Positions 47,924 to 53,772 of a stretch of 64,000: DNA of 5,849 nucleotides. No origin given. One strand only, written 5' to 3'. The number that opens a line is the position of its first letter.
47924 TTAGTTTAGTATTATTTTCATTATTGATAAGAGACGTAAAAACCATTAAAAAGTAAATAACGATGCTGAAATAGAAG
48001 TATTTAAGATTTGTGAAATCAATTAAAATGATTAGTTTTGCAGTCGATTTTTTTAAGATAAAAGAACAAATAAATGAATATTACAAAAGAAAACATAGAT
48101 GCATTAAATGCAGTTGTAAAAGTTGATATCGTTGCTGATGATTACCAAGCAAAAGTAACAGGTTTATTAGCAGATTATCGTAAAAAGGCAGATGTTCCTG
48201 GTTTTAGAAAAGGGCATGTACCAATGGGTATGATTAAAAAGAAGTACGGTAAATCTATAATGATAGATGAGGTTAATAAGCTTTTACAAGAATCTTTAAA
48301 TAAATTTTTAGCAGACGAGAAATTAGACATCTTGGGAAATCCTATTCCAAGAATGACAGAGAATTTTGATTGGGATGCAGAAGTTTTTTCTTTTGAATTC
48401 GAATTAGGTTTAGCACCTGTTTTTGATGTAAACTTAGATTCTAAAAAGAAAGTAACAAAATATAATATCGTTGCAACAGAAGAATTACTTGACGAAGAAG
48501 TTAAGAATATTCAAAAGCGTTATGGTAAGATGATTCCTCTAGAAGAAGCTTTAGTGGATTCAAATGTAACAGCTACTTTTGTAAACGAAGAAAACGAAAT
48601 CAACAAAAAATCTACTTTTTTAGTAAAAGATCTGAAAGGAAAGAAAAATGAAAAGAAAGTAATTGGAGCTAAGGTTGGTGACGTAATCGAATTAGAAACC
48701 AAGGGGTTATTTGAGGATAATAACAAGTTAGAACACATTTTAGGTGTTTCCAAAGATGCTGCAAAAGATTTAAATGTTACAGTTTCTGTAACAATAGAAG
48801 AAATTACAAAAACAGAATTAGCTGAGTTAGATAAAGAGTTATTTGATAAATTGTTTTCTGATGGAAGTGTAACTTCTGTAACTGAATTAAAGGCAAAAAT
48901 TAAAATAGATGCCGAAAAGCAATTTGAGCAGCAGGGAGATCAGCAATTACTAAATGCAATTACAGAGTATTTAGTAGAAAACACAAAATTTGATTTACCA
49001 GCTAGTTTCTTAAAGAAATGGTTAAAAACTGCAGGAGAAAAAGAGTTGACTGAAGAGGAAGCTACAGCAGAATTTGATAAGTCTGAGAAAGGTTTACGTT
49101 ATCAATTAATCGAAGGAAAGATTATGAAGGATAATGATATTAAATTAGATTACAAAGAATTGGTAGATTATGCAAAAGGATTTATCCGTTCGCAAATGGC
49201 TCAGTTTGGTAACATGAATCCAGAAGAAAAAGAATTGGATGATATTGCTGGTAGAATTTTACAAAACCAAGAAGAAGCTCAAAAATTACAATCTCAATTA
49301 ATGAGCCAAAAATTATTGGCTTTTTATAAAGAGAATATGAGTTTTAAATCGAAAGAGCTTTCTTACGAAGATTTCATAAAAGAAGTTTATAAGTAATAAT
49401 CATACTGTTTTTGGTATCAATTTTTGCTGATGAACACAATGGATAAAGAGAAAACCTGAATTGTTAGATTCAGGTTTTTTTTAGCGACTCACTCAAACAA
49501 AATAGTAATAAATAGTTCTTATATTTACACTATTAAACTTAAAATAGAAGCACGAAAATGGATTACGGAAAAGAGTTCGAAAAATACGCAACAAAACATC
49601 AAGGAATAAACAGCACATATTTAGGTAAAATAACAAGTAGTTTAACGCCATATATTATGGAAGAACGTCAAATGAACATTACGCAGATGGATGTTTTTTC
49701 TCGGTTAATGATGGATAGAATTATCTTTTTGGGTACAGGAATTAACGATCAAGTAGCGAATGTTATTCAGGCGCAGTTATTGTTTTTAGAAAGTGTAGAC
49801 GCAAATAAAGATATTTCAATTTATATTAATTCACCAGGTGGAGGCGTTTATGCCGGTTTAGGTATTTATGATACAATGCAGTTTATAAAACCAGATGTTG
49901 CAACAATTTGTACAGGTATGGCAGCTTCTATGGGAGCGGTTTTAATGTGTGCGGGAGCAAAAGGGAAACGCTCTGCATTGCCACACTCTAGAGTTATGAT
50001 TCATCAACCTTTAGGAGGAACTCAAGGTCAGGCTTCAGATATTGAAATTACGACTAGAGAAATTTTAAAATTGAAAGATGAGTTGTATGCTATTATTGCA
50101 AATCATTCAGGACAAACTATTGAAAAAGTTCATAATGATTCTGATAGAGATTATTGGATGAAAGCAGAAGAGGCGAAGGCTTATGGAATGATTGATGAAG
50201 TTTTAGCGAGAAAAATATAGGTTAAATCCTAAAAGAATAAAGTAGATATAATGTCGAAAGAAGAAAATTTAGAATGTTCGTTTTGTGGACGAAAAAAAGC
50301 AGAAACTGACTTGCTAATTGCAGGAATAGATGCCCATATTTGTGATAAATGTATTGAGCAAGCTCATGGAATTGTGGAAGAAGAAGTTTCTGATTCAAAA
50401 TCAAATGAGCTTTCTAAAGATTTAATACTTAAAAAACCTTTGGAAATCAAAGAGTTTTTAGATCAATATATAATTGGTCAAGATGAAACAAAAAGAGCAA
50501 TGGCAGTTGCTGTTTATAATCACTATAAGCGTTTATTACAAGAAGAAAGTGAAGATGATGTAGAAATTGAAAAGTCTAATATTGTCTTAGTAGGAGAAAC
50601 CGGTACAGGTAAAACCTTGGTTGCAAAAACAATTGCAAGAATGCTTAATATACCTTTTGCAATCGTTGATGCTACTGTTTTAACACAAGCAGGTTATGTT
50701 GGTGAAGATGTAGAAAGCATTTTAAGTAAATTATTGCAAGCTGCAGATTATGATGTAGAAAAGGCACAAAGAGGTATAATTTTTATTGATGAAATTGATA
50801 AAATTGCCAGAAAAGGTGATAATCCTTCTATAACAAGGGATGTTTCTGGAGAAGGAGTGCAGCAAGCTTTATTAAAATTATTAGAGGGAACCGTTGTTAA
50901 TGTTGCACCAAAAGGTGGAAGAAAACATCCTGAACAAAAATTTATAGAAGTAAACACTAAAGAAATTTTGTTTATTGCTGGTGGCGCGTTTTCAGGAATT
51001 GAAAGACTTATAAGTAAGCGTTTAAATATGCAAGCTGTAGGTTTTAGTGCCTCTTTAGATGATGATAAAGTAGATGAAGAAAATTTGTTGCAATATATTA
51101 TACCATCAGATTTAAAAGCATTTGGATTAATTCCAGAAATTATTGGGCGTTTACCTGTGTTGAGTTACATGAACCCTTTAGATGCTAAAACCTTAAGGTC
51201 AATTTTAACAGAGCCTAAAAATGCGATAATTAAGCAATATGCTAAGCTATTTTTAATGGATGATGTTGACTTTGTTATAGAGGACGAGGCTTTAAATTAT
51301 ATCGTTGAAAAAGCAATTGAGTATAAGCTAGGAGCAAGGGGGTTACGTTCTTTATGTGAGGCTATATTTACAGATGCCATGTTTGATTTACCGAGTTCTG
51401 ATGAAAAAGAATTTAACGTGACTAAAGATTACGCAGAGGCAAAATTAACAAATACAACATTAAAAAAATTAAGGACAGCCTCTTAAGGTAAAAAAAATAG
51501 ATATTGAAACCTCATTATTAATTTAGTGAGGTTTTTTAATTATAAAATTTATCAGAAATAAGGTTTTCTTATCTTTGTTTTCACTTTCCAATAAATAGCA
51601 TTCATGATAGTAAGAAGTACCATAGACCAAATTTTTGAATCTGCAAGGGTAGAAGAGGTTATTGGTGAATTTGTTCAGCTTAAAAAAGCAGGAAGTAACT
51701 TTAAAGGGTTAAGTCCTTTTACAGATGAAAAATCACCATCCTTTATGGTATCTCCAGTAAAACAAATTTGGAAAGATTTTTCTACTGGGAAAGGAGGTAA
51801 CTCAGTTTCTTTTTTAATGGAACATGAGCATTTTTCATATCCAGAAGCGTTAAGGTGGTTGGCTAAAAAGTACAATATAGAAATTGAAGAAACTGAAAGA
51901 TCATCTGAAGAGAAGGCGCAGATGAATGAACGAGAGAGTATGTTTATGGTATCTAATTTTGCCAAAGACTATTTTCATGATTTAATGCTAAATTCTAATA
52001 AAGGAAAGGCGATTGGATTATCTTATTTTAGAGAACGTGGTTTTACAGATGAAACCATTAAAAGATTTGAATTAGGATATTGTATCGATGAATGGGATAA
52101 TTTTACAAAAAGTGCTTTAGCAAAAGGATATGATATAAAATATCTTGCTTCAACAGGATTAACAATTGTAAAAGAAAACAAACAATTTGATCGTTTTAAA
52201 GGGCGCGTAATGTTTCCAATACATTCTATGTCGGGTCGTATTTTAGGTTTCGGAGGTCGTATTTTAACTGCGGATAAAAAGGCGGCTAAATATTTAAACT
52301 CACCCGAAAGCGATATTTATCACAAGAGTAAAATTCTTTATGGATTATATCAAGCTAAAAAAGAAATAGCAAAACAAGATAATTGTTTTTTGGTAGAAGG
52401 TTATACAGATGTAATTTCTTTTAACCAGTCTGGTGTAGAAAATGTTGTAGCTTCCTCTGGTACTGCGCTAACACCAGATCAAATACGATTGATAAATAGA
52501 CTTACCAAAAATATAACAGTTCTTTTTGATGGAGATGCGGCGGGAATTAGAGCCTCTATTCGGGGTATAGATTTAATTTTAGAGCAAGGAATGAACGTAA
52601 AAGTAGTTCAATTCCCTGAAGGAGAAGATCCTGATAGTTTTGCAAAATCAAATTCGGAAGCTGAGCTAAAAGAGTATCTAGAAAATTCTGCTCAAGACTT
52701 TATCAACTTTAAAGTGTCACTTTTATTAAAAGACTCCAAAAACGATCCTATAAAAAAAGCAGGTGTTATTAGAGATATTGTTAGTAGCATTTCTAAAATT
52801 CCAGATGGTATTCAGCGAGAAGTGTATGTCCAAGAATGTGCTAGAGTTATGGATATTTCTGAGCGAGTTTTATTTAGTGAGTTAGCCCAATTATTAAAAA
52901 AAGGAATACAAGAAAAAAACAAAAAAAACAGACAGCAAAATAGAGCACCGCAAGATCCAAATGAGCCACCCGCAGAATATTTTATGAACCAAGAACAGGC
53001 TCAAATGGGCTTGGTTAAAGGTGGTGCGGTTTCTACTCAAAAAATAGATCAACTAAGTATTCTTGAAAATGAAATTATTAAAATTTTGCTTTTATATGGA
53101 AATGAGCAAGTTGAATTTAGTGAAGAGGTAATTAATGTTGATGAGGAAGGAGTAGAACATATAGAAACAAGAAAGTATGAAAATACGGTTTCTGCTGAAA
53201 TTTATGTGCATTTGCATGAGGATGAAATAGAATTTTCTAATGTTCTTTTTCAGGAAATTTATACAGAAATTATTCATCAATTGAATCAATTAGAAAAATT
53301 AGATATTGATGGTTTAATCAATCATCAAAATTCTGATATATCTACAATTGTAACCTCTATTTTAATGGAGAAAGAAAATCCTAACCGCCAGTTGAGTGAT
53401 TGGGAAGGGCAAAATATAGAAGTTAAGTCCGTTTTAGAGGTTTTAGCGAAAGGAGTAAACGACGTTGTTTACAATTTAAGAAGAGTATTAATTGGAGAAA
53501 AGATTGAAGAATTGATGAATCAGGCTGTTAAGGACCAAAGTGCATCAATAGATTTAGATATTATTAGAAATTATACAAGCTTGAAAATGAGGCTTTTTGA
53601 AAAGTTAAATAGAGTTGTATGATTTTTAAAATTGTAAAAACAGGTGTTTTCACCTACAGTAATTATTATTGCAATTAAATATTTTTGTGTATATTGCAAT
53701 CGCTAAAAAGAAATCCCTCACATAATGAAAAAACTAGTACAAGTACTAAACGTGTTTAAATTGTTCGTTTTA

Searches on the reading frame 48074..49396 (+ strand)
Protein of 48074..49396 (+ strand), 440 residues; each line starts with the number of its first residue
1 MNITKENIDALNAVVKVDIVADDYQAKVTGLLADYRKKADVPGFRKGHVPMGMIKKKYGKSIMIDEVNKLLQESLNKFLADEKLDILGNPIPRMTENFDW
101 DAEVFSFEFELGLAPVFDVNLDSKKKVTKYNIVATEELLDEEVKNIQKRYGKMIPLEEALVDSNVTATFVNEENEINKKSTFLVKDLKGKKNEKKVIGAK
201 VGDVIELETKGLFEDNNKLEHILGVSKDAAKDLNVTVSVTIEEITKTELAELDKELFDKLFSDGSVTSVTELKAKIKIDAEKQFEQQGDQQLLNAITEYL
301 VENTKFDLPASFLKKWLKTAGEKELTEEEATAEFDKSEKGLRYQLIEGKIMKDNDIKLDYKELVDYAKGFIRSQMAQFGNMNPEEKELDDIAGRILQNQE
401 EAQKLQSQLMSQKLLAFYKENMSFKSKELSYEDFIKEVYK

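Call 65: search_protein_families(library=pfam, proteins=[window:48074-49396:+], max_evalue=0.00001)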
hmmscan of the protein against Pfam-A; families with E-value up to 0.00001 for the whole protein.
window:48074-49396:+ (440 aa): 2 families
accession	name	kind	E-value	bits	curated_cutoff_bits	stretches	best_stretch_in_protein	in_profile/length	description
PF05697.18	Trigger_N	-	7.9e-33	114.2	22.2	1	1-146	1-144/144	Bacterial trigger factor protein (TF)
PF05698.19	Trigger_C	-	3.5e-06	27.6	22.7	0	268-416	1-158/162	Bacterial trigger factor protein (TF) C-terminus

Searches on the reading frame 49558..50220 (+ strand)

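Call 65: search_protein_families(library=pfam, proteins=[window:49558-50220:+], max_evalue=0.00001)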
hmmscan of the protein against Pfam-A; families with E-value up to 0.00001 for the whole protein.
window:49558-50220:+ (220 aa): 1 family
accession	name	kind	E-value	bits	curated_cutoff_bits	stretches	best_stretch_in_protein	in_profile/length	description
PF00574.28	CLP_protease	-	7.2e-80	267.6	20.2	1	42-218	5-181/182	Clp protease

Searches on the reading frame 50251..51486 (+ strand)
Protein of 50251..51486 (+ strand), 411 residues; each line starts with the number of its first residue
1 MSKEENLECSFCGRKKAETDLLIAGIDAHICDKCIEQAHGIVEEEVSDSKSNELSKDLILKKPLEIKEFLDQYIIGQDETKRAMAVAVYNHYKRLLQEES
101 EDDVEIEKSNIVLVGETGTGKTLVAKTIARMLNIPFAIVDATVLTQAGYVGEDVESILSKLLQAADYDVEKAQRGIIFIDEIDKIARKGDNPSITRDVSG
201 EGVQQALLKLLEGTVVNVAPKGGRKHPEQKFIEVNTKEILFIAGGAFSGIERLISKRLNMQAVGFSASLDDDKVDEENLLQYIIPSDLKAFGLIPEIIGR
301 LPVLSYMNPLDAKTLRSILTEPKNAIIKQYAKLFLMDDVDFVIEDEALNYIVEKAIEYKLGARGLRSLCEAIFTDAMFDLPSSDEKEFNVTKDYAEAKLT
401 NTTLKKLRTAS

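Call 65: search_protein_families(library=pfam, proteins=[window:50251-51486:+], max_evalue=0.00001)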
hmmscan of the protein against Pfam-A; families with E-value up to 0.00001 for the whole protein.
window:50251-51486:+ (411 aa): 8 families
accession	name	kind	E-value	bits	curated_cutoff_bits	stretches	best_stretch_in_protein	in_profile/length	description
PF07724.20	AAA_2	-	4.7e-30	105.3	27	1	108-303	3-165/166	AAA domain (Cdc48 subfamily)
PF00004.35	AAA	-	4.2e-17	63.3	21.2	1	111-217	1-98/131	ATPase family associated with various cellular activities (AAA)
PF06689.19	zf-C4_ClpX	-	1.9e-15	56.9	27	1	8-44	2-39/39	ClpX C4-type zinc finger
PF13401.12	AAA_22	-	3e-08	34.5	27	1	108-185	5-96/130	AAA domain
PF10431.15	ClpB_D2-small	-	4.8e-08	33.4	21.9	1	310-385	1-72/81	C-terminal, D2-small domain, of ClpB protein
PF00493.29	MCM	-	3.1e-07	30.2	23.3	1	67-188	19-136/224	MCM P-loop domain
PF07728.20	AAA_5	-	3e-06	27.7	22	0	110-187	1-80/139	AAA domain (dynein-related subfamily)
PF00158.32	Sigma54_activat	-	8.4e-06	26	20.2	0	104-130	18-44/168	Sigma-54 interaction domain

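Call 71: list_cluster_members(proteins=[window:50251-51486:+, window:49558-50220:+, window:41500-42108:-, window:42220-43230:-, window:20183-24187:+, window:18358-20172:+])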
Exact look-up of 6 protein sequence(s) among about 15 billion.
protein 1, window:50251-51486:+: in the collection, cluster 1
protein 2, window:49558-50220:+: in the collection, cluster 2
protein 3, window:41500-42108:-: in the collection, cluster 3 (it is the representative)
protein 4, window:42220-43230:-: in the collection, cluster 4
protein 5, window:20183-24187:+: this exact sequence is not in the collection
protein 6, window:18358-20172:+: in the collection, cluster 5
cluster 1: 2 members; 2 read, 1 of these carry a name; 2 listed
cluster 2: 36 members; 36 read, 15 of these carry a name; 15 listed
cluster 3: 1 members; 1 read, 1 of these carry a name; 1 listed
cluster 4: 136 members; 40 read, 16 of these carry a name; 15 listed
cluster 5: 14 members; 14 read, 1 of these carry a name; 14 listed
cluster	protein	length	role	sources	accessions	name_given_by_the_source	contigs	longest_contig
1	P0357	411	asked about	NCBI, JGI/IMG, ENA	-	-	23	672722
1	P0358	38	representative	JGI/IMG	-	hypothetical protein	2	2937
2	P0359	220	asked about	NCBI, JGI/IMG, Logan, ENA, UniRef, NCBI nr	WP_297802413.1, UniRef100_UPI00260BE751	ATP-dependent Clp endopeptidase proteolytic subunit ClpP [uncultured Polaribacter sp.] | ATP-dependent Clp endopeptidase proteolytic subunit ClpP n=1 Tax=uncultured Polaribacter ...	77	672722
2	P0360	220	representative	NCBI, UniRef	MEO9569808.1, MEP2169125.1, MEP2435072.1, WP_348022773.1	MAG: ATP-dependent Clp endopeptidase proteolytic subunit ClpP [Polaribacter sp.] | ATP-dependent Clp endopeptidase proteolytic subunit ClpP n=1 Tax=Polaribacter sp. ...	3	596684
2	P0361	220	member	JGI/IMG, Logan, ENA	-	ATP-dependent Clp protease protease subunit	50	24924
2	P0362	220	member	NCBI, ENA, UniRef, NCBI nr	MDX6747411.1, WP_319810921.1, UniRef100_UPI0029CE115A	ATP-dependent Clp endopeptidase proteolytic subunit ClpP [Polaribacter sp. PL03] | ATP-dependent Clp endopeptidase proteolytic subunit ClpP n=1 Tax=Polaribacter sp. PL03 ...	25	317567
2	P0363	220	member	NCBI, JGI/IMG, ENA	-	ATP-dependent Clp protease protease subunit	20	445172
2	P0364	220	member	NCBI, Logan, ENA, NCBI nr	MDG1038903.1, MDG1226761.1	MAG: ATP-dependent Clp endopeptidase proteolytic subunit ClpP [Polaribacter sp.] | ATP-dependent Clp endopeptidase proteolytic subunit ClpP [Polaribacter sp.]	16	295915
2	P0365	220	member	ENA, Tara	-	strand:- start:581 stop:1243 length:663 start_codon:yes stop_codon:yes gene_type:complete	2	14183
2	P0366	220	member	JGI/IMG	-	ATP-dependent Clp protease protease subunit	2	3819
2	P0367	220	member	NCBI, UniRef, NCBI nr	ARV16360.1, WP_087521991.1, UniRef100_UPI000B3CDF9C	ATP-dependent Clp endopeptidase proteolytic subunit ClpP [Polaribacter sp. SA4-12] | ATP-dependent Clp endopeptidase proteolytic subunit ClpP n=1 Tax=Polaribacter sp. SA4-12 ...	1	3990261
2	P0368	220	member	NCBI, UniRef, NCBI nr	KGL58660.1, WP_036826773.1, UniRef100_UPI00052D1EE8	ATP-dependent Clp endopeptidase proteolytic subunit ClpP [Polaribacter sp. Hel1_85] | ATP-dependent Clp endopeptidase proteolytic subunit ClpP n=1 Tax=Polaribacter sp. Hel1_85 ...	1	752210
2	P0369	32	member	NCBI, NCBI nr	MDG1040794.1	MAG: ATP-dependent Clp protease proteolytic subunit, partial [Polaribacter sp.] | ATP-dependent Clp protease proteolytic subunit [Polaribacter sp.]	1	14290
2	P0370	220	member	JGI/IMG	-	ATP-dependent Clp protease protease subunit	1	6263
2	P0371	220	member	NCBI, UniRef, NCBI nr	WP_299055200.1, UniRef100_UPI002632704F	ATP-dependent Clp endopeptidase proteolytic subunit ClpP [uncultured Polaribacter sp.] | ATP-dependent Clp endopeptidase proteolytic subunit ClpP n=1 Tax=uncultured Polaribacter ...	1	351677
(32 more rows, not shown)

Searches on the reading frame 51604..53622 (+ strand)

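Call 65: search_protein_families(library=pfam, proteins=[window:51604-53622:+], max_evalue=0.00001)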
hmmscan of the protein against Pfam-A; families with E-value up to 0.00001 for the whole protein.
window:51604-53622:+ (672 aa): 7 families
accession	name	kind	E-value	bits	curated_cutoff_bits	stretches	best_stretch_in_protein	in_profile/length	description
PF08275.17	DNAG_N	-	3.3e-38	131.1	26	1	125-252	2-128/128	DNA primase catalytic core, N-terminal domain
PF01807.25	Zn_ribbon_DnaG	-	5.3e-27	93.9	24.9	1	4-97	3-96/98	CHC2 zinc finger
PF13155.12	Toprim_2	-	3.4e-22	79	22.1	1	262-346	1-87/88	Toprim-like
PF13662.12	Toprim_4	-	1.9e-15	57.3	25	1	263-335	5-84/85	Toprim domain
PF01751.28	Toprim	-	5.2e-10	39.8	23.1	1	262-336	3-95/96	Toprim domain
PF10410.14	DnaB_bind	-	1.3e-08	35.4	20.6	1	380-420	15-55/56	DnaB-helicase binding domain of primase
PF13362.12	Toprim_3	-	4.8e-06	27.4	27.2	1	262-350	3-92/95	Toprim domain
